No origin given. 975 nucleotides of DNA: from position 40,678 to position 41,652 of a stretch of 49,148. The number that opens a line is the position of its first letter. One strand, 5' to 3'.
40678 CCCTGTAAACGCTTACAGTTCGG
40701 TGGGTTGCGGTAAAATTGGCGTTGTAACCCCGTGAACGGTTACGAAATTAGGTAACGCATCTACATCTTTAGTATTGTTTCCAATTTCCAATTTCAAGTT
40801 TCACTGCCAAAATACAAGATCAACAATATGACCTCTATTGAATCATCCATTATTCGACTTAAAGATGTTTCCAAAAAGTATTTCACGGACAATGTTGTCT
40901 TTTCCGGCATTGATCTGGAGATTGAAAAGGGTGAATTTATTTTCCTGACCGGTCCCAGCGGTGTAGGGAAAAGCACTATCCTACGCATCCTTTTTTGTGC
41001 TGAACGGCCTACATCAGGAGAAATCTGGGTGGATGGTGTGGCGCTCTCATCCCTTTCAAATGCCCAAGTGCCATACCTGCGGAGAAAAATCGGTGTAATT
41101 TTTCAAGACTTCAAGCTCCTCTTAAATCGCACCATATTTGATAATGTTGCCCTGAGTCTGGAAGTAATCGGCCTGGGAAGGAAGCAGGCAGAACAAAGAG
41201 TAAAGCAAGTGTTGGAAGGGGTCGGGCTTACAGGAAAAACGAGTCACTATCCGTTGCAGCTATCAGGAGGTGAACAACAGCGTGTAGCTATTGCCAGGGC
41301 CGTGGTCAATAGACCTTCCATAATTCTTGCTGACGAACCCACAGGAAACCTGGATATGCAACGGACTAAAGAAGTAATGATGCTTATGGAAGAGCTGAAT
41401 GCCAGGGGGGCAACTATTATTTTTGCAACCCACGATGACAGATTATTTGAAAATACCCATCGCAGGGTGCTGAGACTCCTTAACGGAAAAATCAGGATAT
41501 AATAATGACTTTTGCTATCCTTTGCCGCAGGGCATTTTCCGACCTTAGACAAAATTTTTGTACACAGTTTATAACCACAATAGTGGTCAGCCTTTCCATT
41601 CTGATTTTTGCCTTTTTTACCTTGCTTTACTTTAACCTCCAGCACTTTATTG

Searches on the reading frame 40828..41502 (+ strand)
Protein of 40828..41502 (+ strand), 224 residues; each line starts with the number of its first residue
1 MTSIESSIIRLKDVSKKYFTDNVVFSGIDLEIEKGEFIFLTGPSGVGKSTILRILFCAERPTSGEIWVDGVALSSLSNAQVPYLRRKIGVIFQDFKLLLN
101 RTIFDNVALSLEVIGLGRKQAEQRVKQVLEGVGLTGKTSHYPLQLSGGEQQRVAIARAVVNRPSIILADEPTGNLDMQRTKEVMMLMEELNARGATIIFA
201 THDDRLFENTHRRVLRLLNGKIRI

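Call 20: search_protein_families(library=pfam, proteins=[window:40828-41502:+])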
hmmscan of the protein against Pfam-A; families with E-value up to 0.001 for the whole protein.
window:40828-41502:+ (224 aa): 7 families
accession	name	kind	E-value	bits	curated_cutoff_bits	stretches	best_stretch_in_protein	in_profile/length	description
PF00005.33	ABC_tran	-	3.5e-35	122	25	1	26-172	2-136/137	ABC transporter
PF13304.12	AAA_21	-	7.5e-10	39.8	27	1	150-206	243-302/304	AAA domain, putative AbiEii toxin, Type IV TA system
PF02463.25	SMC_N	-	3e-06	27.2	40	1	118-212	116-207/220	RecF/RecN/SMC N terminal domain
PF13238.12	AAA_18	-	3.1e-05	24.9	29.4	0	38-58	1-19/128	AAA domain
PF13191.12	AAA_16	-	4.3e-05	24.5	32.6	1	35-89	24-67/167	AAA ATPase domain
PF13555.12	AAA_29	-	0.00018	21.7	27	1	25-52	12-39/61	P-loop containing region of AAA domain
PF03215.21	Rad17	-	0.00074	20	23.8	0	30-80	40-88/186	Rad17 P-loop domain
